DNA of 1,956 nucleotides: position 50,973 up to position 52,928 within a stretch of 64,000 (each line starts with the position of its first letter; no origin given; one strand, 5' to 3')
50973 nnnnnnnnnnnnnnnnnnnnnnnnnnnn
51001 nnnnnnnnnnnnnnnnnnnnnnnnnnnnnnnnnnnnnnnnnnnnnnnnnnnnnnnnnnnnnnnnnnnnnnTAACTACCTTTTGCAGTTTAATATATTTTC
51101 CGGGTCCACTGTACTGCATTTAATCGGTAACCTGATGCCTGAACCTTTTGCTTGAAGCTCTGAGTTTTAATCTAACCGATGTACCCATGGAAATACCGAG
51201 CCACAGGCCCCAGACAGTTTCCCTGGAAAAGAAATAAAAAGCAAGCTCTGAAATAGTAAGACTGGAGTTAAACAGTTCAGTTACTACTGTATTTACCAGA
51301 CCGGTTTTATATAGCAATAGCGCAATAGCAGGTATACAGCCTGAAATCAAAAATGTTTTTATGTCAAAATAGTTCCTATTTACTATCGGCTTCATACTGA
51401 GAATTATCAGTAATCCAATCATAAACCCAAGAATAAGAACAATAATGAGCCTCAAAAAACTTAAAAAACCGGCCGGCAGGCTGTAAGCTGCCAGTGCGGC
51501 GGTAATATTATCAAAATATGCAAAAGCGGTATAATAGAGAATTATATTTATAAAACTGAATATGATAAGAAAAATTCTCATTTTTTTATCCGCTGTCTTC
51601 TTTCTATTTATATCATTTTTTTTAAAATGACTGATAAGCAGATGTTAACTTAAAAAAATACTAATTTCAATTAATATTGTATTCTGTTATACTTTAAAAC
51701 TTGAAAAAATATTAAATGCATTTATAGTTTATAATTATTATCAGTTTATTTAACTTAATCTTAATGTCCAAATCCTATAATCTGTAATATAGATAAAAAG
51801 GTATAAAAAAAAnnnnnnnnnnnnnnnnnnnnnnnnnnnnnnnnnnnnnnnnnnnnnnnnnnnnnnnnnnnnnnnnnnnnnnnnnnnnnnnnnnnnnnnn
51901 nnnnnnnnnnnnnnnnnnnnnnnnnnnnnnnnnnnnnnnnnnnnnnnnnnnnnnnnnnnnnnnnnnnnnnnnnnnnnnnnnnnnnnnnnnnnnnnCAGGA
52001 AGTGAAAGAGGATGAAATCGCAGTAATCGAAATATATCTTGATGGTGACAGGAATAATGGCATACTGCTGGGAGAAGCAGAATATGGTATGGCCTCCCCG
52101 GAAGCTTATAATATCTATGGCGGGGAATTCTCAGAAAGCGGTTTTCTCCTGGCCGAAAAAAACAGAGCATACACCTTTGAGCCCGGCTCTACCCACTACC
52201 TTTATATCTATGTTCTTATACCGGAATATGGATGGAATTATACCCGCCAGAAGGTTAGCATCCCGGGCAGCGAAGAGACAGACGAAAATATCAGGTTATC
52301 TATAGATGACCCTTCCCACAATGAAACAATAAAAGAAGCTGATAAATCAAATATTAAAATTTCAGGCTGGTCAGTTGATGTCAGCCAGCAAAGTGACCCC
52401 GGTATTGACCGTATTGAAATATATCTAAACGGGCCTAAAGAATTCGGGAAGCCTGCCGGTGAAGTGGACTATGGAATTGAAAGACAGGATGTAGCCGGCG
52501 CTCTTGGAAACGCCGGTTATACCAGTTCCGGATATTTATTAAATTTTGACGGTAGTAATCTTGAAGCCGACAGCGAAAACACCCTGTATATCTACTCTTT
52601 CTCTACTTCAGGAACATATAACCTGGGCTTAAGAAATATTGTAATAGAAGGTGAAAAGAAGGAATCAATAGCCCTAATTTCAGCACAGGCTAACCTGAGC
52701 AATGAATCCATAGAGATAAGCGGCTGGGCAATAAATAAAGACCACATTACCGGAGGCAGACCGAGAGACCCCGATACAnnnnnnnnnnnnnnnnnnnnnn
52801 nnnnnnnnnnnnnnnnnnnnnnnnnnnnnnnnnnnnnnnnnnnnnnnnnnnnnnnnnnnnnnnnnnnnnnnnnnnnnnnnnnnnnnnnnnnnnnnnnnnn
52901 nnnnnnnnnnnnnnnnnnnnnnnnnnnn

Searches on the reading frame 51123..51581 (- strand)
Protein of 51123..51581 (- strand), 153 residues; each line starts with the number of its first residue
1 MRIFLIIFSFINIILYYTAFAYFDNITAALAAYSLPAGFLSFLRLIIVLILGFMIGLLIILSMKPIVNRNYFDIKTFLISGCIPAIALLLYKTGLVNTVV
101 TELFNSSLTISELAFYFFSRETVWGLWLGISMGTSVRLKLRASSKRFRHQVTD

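Call 3: search_protein_families(library=pfam, proteins=[window:51123-51581:-], max_evalue=1)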
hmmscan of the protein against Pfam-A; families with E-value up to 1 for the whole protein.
window:51123-51581:- (153 aa): 0 families

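Call 4: search_protein_families(library=ncbifam, proteins=[window:51123-51581:-], max_evalue=1)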
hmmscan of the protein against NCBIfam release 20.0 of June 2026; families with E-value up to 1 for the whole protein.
window:51123-51581:- (153 aa): 1 family
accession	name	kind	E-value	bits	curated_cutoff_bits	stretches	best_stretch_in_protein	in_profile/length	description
NF011568.0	PRK14992.1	equivalog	0.11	11.8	314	1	31-101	87-157/341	tetrathionate reductase subunit TtrC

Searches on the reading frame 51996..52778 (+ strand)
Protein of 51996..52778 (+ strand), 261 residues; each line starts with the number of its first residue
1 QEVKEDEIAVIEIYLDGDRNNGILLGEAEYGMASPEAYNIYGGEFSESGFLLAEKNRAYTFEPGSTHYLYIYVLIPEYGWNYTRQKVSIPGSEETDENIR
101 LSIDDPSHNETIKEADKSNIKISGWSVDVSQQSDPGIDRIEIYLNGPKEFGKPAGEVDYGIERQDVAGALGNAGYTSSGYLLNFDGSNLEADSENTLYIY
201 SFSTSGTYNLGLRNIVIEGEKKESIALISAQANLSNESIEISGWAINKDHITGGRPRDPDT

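Call 32: predict_structure(alignment_id=A2)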
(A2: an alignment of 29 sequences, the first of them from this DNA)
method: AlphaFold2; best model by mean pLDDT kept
length: 261 residues; sequences in the alignment: 29
mean_pLDDT: 92.8   pTM: 0.84
mean pLDDT of the five models: 92.8, 92.8, 92.7, 92.4, 91.8
residues with pLDDT >= 90: 223; 70-90: 27; 50-70: 6; < 50: 5
segments of 3 or more residues with pLDDT < 50: 258-261
pLDDT, mean of each block of 10 residues (from residue 1): 85 95 95 94 93 93 93 96 93 92 98 97 98 96 94 96 98 98 96 95 96 95 90 95 94 56 37
secondary structure, 60 per line:
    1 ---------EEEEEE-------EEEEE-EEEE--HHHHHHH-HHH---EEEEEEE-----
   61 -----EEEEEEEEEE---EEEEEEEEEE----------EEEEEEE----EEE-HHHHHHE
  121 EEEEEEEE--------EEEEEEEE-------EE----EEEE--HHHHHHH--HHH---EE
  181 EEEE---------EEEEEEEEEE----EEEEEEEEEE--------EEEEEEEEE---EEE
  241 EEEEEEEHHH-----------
elements in order: E10-15 E23-27 E29-32 H35-41 E49-55 E66-75 E79-88 E99-105 E110-112 H114-119 E120-128 E137-144 E158-161 H164-170 E179-184 E194-203 E208-217 E226-234 E238-247
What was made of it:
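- In a model of B62-322 that lacks the propeller entirely, the hairpin is still predicted as two strands with pLDDT about 90-95, and pTM is 0.84 (call 32).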

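Call 35: fold_search(model_id=the predicted structure, library=pdb)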
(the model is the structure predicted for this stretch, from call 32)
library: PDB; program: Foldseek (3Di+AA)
matches with E <= 10: 1930; with E <= 0.001: 32
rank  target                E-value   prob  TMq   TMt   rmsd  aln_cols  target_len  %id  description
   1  6xi1_AAA              1.1e-04  1.00  0.29  0.19  26.1       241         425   11  Crystal structure of tetra-tandem repeat in extending RTX adhesin from Aeromonas hydrophila (released 2020-10-14)
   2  4be6_A                1.4e-04  1.00  0.30  0.33   9.7       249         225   11  V. cholera biofilm scaffolding protein RbmA (released 2013-12-18)
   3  6xi1_BBB              1.5e-04  1.00  0.29  0.19  26.6       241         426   11  Crystal structure of tetra-tandem repeat in extending RTX adhesin from Aeromonas hydrophila (released 2020-10-14)
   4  2fbo                  1.6e-04  0.97  0.23  0.24  11.3       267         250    9  Crystal Structure of the Two Tandem V-type Regions of VCBP3 (v-region-containing chitin binding protein) to 1.85 A (released 2006-10-17)
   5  2yd6                  2.0e-04  1.00  0.27  0.34  13.3       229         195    9  Crystal structure of the N-terminal Ig1-2 module of Human Receptor Protein Tyrosine Phosphatase Delta (released 2011-04-13)
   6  4zmv_A                2.3e-04  0.99  0.27  0.32  22.7       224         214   14  Crystal structure of human P-cadherin (ss-X-dimer pocket I) (released 2016-09-07)
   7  8cka_B                2.3e-04  0.99  0.29  0.19  24.5       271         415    9  Deinococcus radidurans HPI S-layer (released 2023-04-19)
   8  4be5_A                2.5e-04  0.99  0.30  0.33  10.6       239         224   11  V. cholera biofilm scaffolding protein RbmA (released 2013-12-18)
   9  4kkq_A                2.7e-04  1.00  0.27  0.30   7.8       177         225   13  Crystal structure of Vibrio cholerae RbmA (crystal form 1) (released 2013-05-22)
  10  4kkr_A                2.7e-04  0.99  0.29  0.32  10.8       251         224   11  Crystal structure of Vibrio cholerae RbmA (crystal form 3) (released 2013-05-22)
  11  4kkq_B                2.7e-04  0.99  0.29  0.31  10.2       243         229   12  Crystal structure of Vibrio cholerae RbmA (crystal form 1) (released 2013-05-22)
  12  2yn3_D                2.8e-04  0.99  0.27  0.32  24.5       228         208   10  Structural insight into the giant calcium-binding adhesin SiiE: implications for the adhesion of Salmonella enterica t (released 2013-04-03)
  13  4kkp_B                2.8e-04  0.99  0.29  0.31  10.5       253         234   11  Crystal structure of Vibrio cholerae RbmA (crystal form 2) (released 2013-05-22)
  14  5icu                  3.3e-04  1.00  0.28  0.60   5.3       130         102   11  The crystal structure of CopC from Methylosinus trichosporium OB3b (released 2016-04-06)
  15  5g50_B                3.3e-04  0.99  0.29  0.31  10.8       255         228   11  Vibrio cholerae scaffolding protein RbmA in complex with magnesium. (released 2017-11-29)
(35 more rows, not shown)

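Call 57: fold_search(model_id=the predicted structure, library=viral)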
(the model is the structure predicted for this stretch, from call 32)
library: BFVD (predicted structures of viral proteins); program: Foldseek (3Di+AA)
matches with E <= 10: 1358; with E <= 0.001: 47
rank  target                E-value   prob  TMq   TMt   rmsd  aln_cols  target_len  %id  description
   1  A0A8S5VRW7            2.3e-06  1.00  0.31  0.12  25.7       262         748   11  (no name in the UniProt tables at hand)
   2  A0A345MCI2            1.6e-05  1.00  0.29  0.09  20.5       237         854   12  Minor tail protein [Gordonia phage Teatealatte]
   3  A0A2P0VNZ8            2.2e-05  1.00  0.26  0.17  33.0       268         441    8  Uncharacterized protein [Tetraselmis virus 1]
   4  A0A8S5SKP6            3.6e-05  1.00  0.28  0.17  22.7       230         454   11  Uncharacterized protein [Siphoviridae sp. ctrCN24]
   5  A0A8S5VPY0            3.6e-05  1.00  0.27  0.12  21.3       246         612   10  (no name in the UniProt tables at hand)
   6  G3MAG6                3.6e-05  0.99  0.26  0.06  35.7       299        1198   11  Gp425 [Bacillus phage G]
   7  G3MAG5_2              5.6e-05  1.00  0.30  0.11  34.0       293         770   12  Gp424 [Bacillus phage G]
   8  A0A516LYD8            7.0e-05  1.00  0.27  0.08  23.2       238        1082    9  (no name in the UniProt tables at hand)
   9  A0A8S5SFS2            7.4e-05  1.00  0.30  0.27  13.0       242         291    8  Oligo alginate lyase [Myoviridae sp. ctyhJ29]
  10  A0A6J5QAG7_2          7.4e-05  1.00  0.23  0.08  26.6       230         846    8  Tip attachment protein J [uncultured Caudovirales phage]
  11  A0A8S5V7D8            7.8e-05  0.99  0.24  0.16  24.8       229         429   11  Uncharacterized protein [CrAss-like virus sp. ctUXy6]
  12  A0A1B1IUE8            9.2e-05  0.99  0.24  0.27  19.3       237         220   12  (no name in the UniProt tables at hand)
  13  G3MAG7                1.0e-04  1.00  0.28  0.08  28.0       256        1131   12  Gp426 [Bacillus phage G]
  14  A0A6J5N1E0            1.2e-04  1.00  0.28  0.19  20.6       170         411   10  Fibronectin type-III domain-containing protein [uncultured Caudovirales phage]
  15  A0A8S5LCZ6            1.6e-04  0.98  0.24  0.13  15.4       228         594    8  Uncharacterized protein [Siphoviridae sp. ctMS01]
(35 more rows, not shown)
